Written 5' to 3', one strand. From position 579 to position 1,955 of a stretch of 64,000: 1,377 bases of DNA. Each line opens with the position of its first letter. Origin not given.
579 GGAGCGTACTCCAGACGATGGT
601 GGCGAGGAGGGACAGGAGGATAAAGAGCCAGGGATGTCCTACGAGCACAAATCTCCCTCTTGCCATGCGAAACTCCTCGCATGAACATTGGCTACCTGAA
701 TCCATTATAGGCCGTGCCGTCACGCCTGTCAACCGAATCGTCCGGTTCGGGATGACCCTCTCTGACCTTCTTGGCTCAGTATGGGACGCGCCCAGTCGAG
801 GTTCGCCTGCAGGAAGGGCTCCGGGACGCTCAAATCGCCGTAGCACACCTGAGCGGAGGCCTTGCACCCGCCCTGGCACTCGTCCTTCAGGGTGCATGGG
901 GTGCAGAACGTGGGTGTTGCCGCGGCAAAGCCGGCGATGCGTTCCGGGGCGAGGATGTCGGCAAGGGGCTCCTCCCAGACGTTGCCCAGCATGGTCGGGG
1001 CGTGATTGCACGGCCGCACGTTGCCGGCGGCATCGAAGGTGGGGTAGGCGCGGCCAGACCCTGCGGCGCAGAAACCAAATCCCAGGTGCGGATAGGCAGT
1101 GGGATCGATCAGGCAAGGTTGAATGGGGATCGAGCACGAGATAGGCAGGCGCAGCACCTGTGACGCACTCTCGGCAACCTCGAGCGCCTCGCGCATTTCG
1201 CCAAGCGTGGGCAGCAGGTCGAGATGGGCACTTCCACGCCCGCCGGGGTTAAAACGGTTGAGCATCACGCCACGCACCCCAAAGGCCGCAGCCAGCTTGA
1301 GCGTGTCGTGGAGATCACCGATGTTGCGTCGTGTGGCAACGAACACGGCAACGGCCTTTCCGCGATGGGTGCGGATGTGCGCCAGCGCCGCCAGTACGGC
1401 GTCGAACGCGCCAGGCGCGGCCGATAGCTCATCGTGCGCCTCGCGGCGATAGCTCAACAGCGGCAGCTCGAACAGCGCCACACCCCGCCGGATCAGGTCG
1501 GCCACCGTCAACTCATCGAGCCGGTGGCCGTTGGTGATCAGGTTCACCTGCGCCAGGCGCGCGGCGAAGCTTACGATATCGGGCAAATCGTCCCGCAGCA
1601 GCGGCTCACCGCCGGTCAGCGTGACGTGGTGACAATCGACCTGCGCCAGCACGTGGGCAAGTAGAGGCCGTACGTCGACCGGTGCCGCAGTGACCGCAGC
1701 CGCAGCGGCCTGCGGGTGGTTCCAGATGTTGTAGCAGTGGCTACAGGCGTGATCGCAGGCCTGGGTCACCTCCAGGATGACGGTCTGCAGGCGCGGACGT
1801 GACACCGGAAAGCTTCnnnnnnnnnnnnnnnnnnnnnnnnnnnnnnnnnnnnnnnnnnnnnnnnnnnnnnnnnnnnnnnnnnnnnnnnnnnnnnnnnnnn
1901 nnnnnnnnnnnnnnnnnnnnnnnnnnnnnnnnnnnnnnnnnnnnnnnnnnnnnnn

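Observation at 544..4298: Radical SAM/SPASM maturase operon with a TAT-signal acidic protein, a cytoplasmic beta-propeller protein and a 40-aa membrane micro-ORF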

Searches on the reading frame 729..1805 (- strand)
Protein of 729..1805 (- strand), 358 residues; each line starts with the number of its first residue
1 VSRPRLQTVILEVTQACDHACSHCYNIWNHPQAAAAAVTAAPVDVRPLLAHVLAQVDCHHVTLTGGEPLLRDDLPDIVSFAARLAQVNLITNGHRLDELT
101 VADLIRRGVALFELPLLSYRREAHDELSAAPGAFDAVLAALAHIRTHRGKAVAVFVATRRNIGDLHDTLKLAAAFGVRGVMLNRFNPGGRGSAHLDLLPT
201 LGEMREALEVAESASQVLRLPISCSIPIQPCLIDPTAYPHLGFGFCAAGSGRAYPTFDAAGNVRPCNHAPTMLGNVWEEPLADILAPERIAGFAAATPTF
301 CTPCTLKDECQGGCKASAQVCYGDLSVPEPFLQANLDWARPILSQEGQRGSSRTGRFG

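Call 3: search_protein_families(library=ncbifam, proteins=[window:729-1805:-], max_evalue=0.01)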
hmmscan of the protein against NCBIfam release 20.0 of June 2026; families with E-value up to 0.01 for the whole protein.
window:729-1805:- (358 aa): 58 families (the best 25 are shown)
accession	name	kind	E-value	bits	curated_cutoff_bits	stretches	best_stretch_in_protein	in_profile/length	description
TIGR02109.1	PQQ_syn_pqqE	equivalog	4e-24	85.2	381.35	1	8-330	8-328/358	pyrroloquinoline quinone biosynthesis protein PqqE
TIGR04303.1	GeoRSP_rSAM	equivalog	2e-23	83.5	400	1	9-331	7-323/325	GeoRSP system radical SAM/SPASM protein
TIGR04053.2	TIGR04053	equivalog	1.8e-22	80.1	395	1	8-200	9-201/366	TIGR04053 family radical SAM/SPASM domain-containing protein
TIGR04545.1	rSAM_ahbD_hemeb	equivalog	8.1e-22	78.1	500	2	10-193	3-183/339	heme b synthase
TIGR04051.1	rSAM_NirJ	equivalog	3.6e-20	72.2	515.45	1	9-209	4-200/354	heme d1 biosynthesis radical SAM protein NirJ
TIGR03962.1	mycofact_rSAM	equivalog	2.2e-19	69.8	265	1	10-330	15-329/339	mycofactocin radical SAM maturase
TIGR04347.1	pseudo_SAM_Halo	equivalog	3.1e-19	69.5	525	1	8-207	39-234/390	TIGR04347 family pseudo-SAM/SPASM protein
TIGR04055.1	rSAM_NirJ2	equivalog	1.8e-18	67.1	500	1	12-326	5-316/326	putative heme d1 biosynthesis radical SAM protein NirJ2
NF045574.1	sacti_mat_StsB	exception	8.6e-18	64.4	625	1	2-318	91-399/466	StsB family radical SAM/SPASM domain sactipeptide maturase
TIGR04054.1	rSAM_NirJ1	equivalog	1.1e-17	63.8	650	1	8-210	37-235/387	putative heme d1 biosynthesis radical SAM protein NirJ1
TIGR04546.1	rSAM_ahbC_deAc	equivalog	1.1e-16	60.7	650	1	7-197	39-225/390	12,18-didecarboxysiroheme deacetylase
TIGR04251.1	SCM_rSAM_ScmF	equivalog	2.3e-16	60.2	400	1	6-219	3-215/353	SynChlorMet cassette radical SAM/SPASM protein ScmF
NF038332.1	rSAM_rare_HxsC4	exception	4.9e-16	58.8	500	1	9-208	16-218/335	radical SAM protein HxsC4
TIGR02666.1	moaA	equivalog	3.1e-15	56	284.05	1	10-164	13-170/336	GTP 3',8-cyclase MoaA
TIGR04317.1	W_rSAM_matur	equivalog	4e-15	55.8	380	1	6-185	3-184/349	tungsten cofactor oxidoreductase radical SAM maturase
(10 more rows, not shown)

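Call 4: search_protein_families(library=pfam, proteins=[window:729-1805:-], max_evalue=0.01)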
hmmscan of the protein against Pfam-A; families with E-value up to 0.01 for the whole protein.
window:729-1805:- (358 aa): 3 families
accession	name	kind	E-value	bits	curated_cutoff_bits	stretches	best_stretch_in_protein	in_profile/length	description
PF04055.27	Radical_SAM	-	9.9e-15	55.5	29.5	1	12-171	2-165/166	Radical SAM superfamily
PF13353.11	Fer4_12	-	1.3e-05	25.9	22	1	14-93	12-91/137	4Fe-4S single cluster domain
PF13186.11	SPASM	-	0.00046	20.9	21.5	1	256-304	9-66/67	Iron-sulfur cluster-binding domain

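Call 6: find_homologous_proteins(query=window:729-1805:-)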
Query window:729-1805:- (358 aa): 942 proteins with E <= 0.001 among 8000 candidates; the best 120 are listed.
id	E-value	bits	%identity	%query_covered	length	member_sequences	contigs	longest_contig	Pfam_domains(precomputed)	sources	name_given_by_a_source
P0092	2.6e-241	818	100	100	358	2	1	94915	PF04055.28,PF13353.12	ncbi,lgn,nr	ncbi:MAG: radical SAM protein [Anaerolineae bacterium]|nr:radical SAM protein [Anaerolineae bacteriu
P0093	1.5e-181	622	78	96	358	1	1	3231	PF04055.28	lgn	-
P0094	4.6e-179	613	75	97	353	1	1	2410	PF04055.28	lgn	-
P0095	5.3e-176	603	78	96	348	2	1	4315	PF13186.12,PF04055.28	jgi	jgi:radical SAM protein with 4Fe4S-binding SPASM domain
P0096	2.7e-164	565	72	98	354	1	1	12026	PF04055.28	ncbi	-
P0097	8.5e-162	557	72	96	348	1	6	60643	PF04055.28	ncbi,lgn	-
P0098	1.3e-161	556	70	100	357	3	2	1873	PF04055.28,PF13353.12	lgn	-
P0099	2.6e-161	555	71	97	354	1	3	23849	PF04055.28,PF13353.12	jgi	-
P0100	3.8e-161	554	72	96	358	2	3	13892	PF04055.28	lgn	-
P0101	2.8e-160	552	71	97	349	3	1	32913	PF04055.28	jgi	jgi:radical SAM protein with 4Fe4S-binding SPASM domain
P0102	4.5e-160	551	71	96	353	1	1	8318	PF04055.28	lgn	-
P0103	5.8e-160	551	72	94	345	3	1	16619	PF04055.28,PF13353.12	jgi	-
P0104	8.7e-160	550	72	95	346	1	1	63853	PF04055.28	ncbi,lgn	ncbi:MAG: hypothetical protein Kow0063_12590 [Anaerolineae bacterium]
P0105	9.2e-160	550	73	95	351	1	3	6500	PF04055.28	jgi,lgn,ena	-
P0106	1.8e-159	549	70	96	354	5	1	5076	PF04055.28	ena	-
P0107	2.5e-159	548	70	97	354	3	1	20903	PF04055.28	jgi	jgi:radical SAM protein with 4Fe4S-binding SPASM domain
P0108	5.9e-159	547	68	99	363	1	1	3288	PF13186.12,PF04055.28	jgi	jgi:radical SAM protein with 4Fe4S-binding SPASM domain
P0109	1.3e-158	546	71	96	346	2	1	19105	PF04055.28,PF13353.12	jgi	jgi:radical SAM protein with 4Fe4S-binding SPASM domain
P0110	1.3e-157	543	70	96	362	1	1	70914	PF04055.28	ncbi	-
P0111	2.2e-157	542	71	95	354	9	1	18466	PF04055.28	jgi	jgi:radical SAM protein with 4Fe4S-binding SPASM domain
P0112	1.4e-156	539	70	96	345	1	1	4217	PF13186.12,PF04055.28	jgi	-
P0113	4.7e-156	538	68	96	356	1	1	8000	PF04055.28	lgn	-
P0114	1.1e-155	536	70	96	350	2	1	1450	PF04055.28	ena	-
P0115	1.1e-154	533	70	95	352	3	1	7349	PF04055.28,PF13353.12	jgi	-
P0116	6.0e-154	531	69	96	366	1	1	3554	PF04055.28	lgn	-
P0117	7.6e-154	530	71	95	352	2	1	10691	PF13186.12,PF04055.28,PF13353.12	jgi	jgi:radical SAM protein with 4Fe4S-binding SPASM domain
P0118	1.3e-153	530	70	94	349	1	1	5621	PF04055.28,PF13353.12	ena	-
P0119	1.8e-153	529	70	94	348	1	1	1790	PF04055.28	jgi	jgi:radical SAM protein with 4Fe4S-binding SPASM domain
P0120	2.7e-153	529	68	95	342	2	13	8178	PF04055.28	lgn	-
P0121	8.1e-153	527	70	93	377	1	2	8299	PF04055.28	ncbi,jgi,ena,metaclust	metaclust:\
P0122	4.9e-152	524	69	96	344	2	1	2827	PF13186.12,PF04055.28,PF13353.12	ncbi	-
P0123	6.1e-152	524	69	96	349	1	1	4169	PF13186.12,PF04055.28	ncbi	-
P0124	6.3e-152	524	69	94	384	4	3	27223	PF04055.28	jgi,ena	-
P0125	2.0e-151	522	69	93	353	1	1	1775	PF04055.28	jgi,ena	-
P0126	4.6e-151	521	68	94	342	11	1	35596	PF04055.28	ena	-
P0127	1.0e-150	520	67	95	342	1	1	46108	PF04055.28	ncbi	-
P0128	2.0e-150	519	68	95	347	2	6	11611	PF04055.28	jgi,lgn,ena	jgi:radical SAM protein with 4Fe4S-binding SPASM domain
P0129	7.2e-150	517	69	93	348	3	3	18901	PF04055.28,PF13353.12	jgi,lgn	jgi:radical SAM protein with 4Fe4S-binding SPASM domain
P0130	1.5e-149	516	68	94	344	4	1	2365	PF13186.12,PF04055.28,PF13353.12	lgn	-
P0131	2.9e-149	515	70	93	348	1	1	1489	PF04055.28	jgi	jgi:radical SAM protein with 4Fe4S-binding SPASM domain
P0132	3.8e-149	515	68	96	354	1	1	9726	PF13186.12,PF04055.28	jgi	jgi:radical SAM protein with 4Fe4S-binding SPASM domain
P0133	8.7e-149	514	67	95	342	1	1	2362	PF13186.12,PF04055.28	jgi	jgi:radical SAM protein with 4Fe4S-binding SPASM domain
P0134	2.8e-148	512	69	93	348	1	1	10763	PF04055.28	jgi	jgi:radical SAM protein with 4Fe4S-binding SPASM domain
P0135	6.3e-148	511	66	94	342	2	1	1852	PF13186.12,PF04055.28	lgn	-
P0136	1.6e-147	510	66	96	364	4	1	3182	PF04055.28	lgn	-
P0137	7.5e-147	507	66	97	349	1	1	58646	PF04055.28,PF13353.12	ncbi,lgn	-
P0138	7.7e-147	507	68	93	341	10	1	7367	PF13186.12,PF04055.28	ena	-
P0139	9.7e-147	507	67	95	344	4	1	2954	PF13186.12,PF04055.28,PF13353.12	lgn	-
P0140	1.1e-146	507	66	96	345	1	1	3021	PF13186.12,PF04055.28,PF13353.12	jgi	jgi:radical SAM protein with 4Fe4S-binding SPASM domain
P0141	1.4e-146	506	68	94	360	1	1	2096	PF04055.28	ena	-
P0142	1.1e-145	503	67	95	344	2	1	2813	PF13186.12,PF04055.28,PF13353.12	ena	-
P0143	1.1e-145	503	66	96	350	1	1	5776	PF04055.28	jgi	jgi:radical SAM protein with 4Fe4S-binding SPASM domain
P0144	3.2e-145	502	67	94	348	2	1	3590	PF13186.12,PF04055.28,PF13353.12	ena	-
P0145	3.6e-144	499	63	99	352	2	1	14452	PF13186.12,PF04055.28,PF13353.12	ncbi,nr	ncbi:MAG: radical SAM protein [Anaerolineae bacterium]|nr:radical SAM protein [Anaerolineae bacteriu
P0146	4.1e-144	498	67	93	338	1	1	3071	PF04055.28,PF13353.12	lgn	-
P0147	1.4e-143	497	66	97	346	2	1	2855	PF13186.12,PF04055.28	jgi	jgi:radical SAM protein with 4Fe4S-binding SPASM domain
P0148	1.7e-143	496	65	96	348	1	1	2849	PF13186.12,PF04055.28,PF13353.12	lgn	-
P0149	2.5e-143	496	68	93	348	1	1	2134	PF04055.28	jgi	jgi:radical SAM protein with 4Fe4S-binding SPASM domain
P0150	1.6e-142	493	68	94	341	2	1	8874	PF13186.12,PF04055.28,PF13353.12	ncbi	-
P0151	2.0e-142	493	65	97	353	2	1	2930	PF13186.12,PF04055.28,PF13353.12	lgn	-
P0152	2.2e-142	493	67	94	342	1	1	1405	PF04055.28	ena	-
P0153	4.0e-142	492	66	95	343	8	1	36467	PF04055.28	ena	-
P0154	7.8e-142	491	65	96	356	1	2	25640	PF13186.12,PF04055.28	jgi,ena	jgi:radical SAM protein with 4Fe4S-binding SPASM domain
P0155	9.9e-142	491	65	96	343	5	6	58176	PF13186.12,PF04055.28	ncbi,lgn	-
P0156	5.5e-141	488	62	97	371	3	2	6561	PF13186.12,PF04055.28,PF13353.12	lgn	-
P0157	3.0e-140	486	66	96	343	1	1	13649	PF13186.12,PF04055.28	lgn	-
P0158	1.6e-139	483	65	96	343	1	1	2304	PF13186.12,PF04055.28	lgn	-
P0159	4.6e-139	482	64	96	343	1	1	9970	PF13186.12,PF04055.28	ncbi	ncbi:MAG: radical SAM protein [Anaerolineae bacterium]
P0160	1.9e-138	480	61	98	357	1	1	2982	PF04055.28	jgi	-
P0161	2.2e-138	480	61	96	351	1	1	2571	PF04055.28,PF13353.12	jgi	-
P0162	2.2e-138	479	64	96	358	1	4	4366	PF13186.12,PF04055.28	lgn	-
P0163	2.6e-138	479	64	95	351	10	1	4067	PF04055.28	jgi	jgi:radical SAM protein with 4Fe4S-binding SPASM domain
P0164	5.1e-138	478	64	96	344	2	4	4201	PF13186.12,PF04055.28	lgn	-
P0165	5.4e-138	478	63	95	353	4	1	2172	PF04055.28,PF13353.12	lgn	-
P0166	6.3e-138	478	62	96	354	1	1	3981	PF04055.28,PF13353.12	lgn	-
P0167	7.4e-138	478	62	96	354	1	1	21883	PF04055.28,PF13353.12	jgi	jgi:radical SAM protein with 4Fe4S-binding SPASM domain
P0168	1.5e-137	477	64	96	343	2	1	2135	PF13186.12,PF04055.28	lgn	-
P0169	3.9e-137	475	62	96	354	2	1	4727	PF04055.28,PF13353.12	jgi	-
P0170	1.2e-136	474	61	96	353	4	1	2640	PF04055.28,PF13353.12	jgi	jgi:radical SAM protein with 4Fe4S-binding SPASM domain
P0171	1.3e-136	474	64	95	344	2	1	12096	PF13186.12,PF04055.28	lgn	-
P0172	6.5e-136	471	62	95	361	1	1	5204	PF04055.28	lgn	-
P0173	7.6e-136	471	61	98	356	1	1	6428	PF13186.12,PF04055.28,PF13353.12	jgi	jgi:radical SAM protein with 4Fe4S-binding SPASM domain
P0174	2.4e-135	469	61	96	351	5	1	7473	PF04055.28,PF13353.12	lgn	-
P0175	6.2e-135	468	60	95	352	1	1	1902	PF04055.28,PF13353.12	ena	-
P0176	6.6e-135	468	60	96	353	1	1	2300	PF04055.28,PF13353.12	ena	-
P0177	7.4e-135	468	61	97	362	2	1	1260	PF04055.28,PF13353.12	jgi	-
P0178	1.1e-134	467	61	96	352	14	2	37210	PF04055.28,PF13353.12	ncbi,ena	ncbi:MAG: radical SAM protein [Anaerolineae bacterium]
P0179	1.9e-134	467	65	95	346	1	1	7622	PF13186.12,PF04055.28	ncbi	-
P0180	3.1e-134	466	62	95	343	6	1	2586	PF13186.12,PF04055.28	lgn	-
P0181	4.0e-134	465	63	93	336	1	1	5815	PF13186.12,PF04055.28,PF13353.12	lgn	-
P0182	6.1e-134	465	61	96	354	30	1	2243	PF04055.28,PF13353.12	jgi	jgi:radical SAM protein with 4Fe4S-binding SPASM domain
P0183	6.3e-134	465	61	95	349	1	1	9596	PF13186.12,PF04055.28,PF13353.12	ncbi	-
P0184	1.2e-133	464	61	95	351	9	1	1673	PF04055.28,PF13353.12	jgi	-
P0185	1.3e-133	464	63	96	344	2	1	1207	PF13186.12,PF04055.28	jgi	jgi:radical SAM protein with 4Fe4S-binding SPASM domain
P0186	1.5e-133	464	63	95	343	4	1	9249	PF13186.12,PF04055.28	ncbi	-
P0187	1.8e-133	463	63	93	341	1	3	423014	PF04055.28,PF13353.12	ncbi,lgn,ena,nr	ncbi:MAG: hypothetical protein FD146_2616 [Anaerolineaceae bacterium]|nr:MAG: hypothetical protein F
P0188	1.8e-133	463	61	95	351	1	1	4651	PF04055.28,PF13353.12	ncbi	-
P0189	5.8e-133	462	61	94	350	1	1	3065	PF13186.12,PF04055.28,PF13353.12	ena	-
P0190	7.2e-133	461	63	93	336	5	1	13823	PF13186.12,PF04055.28,PF13353.12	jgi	jgi:radical SAM protein with 4Fe4S-binding SPASM domain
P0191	8.0e-133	461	60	96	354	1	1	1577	PF04055.28,PF13353.12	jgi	jgi:radical SAM protein with 4Fe4S-binding SPASM domain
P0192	1.3e-132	461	60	95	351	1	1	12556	PF04055.28,PF13353.12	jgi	jgi:radical SAM protein with 4Fe4S-binding SPASM domain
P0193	2.0e-132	460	59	99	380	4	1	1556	PF04055.28,PF13353.12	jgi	jgi:radical SAM protein with 4Fe4S-binding SPASM domain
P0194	2.2e-132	460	61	95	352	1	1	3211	PF04055.28,PF13353.12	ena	-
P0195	2.3e-132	460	60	96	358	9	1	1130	PF04055.28,PF13353.12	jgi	jgi:radical SAM protein with 4Fe4S-binding SPASM domain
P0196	2.4e-132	460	60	98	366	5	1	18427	PF04055.28,PF13353.12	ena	-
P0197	2.5e-132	460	62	94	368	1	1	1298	PF04055.28,PF13353.12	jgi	jgi:radical SAM protein with 4Fe4S-binding SPASM domain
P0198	5.2e-132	459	59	97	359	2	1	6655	PF04055.28,PF13353.12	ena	-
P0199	5.4e-132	459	59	95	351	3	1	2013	PF04055.28,PF13353.12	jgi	jgi:radical SAM protein with 4Fe4S-binding SPASM domain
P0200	8.1e-132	458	60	96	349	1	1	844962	PF04055.28,PF13353.12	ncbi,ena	-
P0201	8.9e-132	458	62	92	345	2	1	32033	PF04055.28,PF13353.12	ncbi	ncbi:MAG: radical SAM protein [Chloroflexota bacterium]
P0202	1.1e-131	458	58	95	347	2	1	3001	PF04055.28,PF13353.12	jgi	jgi:radical SAM protein with 4Fe4S-binding SPASM domain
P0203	1.1e-131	457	61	96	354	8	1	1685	PF04055.28,PF13353.12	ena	-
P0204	1.2e-131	457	60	96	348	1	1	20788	PF04055.28,PF13353.12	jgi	jgi:radical SAM protein with 4Fe4S-binding SPASM domain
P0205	1.2e-131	457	60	96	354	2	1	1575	PF04055.28,PF13353.12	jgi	jgi:radical SAM protein with 4Fe4S-binding SPASM domain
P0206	2.1e-131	457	61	96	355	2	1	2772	PF04055.28,PF13353.12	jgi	-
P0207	3.0e-131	456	59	98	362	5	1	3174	PF04055.28,PF13353.12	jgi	jgi:radical SAM protein with 4Fe4S-binding SPASM domain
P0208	3.6e-131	456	61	95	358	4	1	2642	PF13186.12,PF04055.28,PF13353.12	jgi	jgi:radical SAM protein with 4Fe4S-binding SPASM domain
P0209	3.6e-131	456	61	96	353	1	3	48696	PF04055.28,PF13353.12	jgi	jgi:radical SAM protein with 4Fe4S-binding SPASM domain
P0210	5.1e-131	455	60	96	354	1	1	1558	PF04055.28,PF13353.12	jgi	jgi:radical SAM protein with 4Fe4S-binding SPASM domain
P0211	6.9e-131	455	60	96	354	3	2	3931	PF04055.28,PF13353.12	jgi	jgi:radical SAM protein with 4Fe4S-binding SPASM domain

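Call 9: find_encoding_contigs(protein=P0200, flank=8000, max_places=2)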
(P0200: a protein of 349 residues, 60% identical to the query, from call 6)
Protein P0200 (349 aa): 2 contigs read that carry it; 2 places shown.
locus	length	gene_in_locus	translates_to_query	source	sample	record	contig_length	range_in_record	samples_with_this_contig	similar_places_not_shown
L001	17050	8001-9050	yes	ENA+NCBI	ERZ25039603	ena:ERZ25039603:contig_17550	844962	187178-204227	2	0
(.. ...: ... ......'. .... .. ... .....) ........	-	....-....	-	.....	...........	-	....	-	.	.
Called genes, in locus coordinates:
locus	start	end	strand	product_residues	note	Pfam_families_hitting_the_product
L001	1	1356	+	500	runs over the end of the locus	PF00682:HMGL-like, PF02436:PYC_OADA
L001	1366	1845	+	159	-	-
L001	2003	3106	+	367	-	PF02615:Ldh_2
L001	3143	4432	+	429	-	PF09861:Lar_N, PF21113:LarA_C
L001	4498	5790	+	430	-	PF12838:Fer4_7, PF13183:Fer4_8, PF13237:Fer4_10 (faint), PF13534:Fer4_17, PF02754:CCG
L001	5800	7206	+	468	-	PF01565:FAD_binding_4, PF02913:FAD-oxidase_C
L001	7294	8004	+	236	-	-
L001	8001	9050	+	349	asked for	PF13353:Fer4_12 (weak), PF04055:Radical_SAM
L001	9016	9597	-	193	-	PF01928:CYTH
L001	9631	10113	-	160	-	PF01590:GAF, PF13185:GAF_2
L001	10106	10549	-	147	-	-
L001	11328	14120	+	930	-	PF00133:tRNA-synt_1, PF09334:tRNA-synt_1g, PF12773:DZR (faint), PF13603:tRNA-synt_1_2, PF00133:tRNA-synt_1, PF08264:Anticodon_1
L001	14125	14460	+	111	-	PF02311:AraC_binding, PF07883:Cupin_2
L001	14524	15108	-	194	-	PF00293:NUDIX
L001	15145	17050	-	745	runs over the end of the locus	PF05496:RuvB_N, PF00004:AAA, PF07728:AAA_5 (faint), PF13173:AAA_14 (weak), PF16193:AAA_assoc_2, PF12002:MgsA_C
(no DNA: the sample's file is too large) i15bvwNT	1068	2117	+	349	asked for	PF13353:Fer4_12 (weak), PF04055:Radical_SAM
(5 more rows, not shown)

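Call 10: find_encoding_contigs(protein=P0187, flank=8000, max_places=2)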
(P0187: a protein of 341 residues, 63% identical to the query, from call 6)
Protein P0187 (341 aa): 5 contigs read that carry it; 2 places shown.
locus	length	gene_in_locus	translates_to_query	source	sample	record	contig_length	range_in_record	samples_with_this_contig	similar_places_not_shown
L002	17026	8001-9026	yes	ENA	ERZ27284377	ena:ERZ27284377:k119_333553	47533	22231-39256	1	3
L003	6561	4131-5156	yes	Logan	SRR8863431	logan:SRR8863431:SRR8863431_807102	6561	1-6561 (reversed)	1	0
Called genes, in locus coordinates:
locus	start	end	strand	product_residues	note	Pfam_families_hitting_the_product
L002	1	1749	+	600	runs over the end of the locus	PF00930:DPPIV_N (faint), PF26549:Tricorn_N, PF07676:PD40, PF26550:Tricorn_2nd, PF07676:PD40, PF26549:Tricorn_N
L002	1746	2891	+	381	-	PF01551:Peptidase_M23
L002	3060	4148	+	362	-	PF00154:RecA_N, PF08423:Rad51, PF06745:ATPase (weak), PF27531:MT3502_N (weak), PF21096:RecA_C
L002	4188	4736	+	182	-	PF16158:N_BRCA1_IG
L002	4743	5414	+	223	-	PF01863:YgjP-like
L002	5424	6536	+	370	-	-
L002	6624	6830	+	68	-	PF04014:MazE_antitoxin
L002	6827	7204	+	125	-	PF01850:PIN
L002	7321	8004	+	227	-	-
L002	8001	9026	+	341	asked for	PF13353:Fer4_12 (weak), PF04055:Radical_SAM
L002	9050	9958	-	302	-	PF00892:EamA (weak)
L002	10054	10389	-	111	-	PF00254:FKBP_C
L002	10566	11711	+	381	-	PF07676:PD40 (weak), PF26549:Tricorn_N (weak), PF26550:Tricorn_2nd, PF26549:Tricorn_N, PF07676:PD40, PF26549:Tricorn_N, PF26550:Tricorn_2nd, PF07676:PD40, +4 more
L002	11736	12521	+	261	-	PF01909:NTP_transf_2 (weak), PF13427:AadA_C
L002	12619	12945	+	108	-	PF03551:PadR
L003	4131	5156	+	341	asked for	PF13353:Fer4_12 (weak), PF04055:Radical_SAM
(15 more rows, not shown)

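Call 15: search_solved_structures(query=window:729-1805:-, max_evalue=0.001)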
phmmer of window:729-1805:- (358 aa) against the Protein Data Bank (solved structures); distinct sequences matched with E-value up to 0.001: 3.
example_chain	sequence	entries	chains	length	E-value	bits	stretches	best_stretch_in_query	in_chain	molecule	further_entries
6c8v_A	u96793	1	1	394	1.7e-09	40.7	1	9-331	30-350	Coenzyme PQQ synthesis protein E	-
6efn_A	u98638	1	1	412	1.1e-07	34.7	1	10-176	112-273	Sporulation killing factor maturation protein SkfB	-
8wm2_A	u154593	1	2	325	3.6e-06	29.7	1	11-116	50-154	Fe-S radical SAM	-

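Call 26: find_encoding_contigs(protein=P0096, flank=5000, max_places=2)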
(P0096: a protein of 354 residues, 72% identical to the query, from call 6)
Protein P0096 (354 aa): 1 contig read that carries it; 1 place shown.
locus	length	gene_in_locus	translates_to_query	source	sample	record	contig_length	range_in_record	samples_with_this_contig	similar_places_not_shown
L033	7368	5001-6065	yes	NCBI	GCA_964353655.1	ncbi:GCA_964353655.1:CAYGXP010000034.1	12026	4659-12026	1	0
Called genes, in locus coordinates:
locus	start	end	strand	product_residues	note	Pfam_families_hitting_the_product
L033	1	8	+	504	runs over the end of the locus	PF02384:N6_Mtase (weak), PF13649:Methyltransf_25 (weak), PF13847:Methyltransf_31 (weak)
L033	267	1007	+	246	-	PF00005:ABC_tran, PF13304:AAA_21 (faint)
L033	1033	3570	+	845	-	PF12704:MacB_PCD, PF01272:GreA_GreB (faint), PF02687:FtsX, PF12704:MacB_PCD, PF02687:FtsX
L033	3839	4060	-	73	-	-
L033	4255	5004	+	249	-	-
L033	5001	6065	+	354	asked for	PF04055:Radical_SAM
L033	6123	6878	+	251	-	-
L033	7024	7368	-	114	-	?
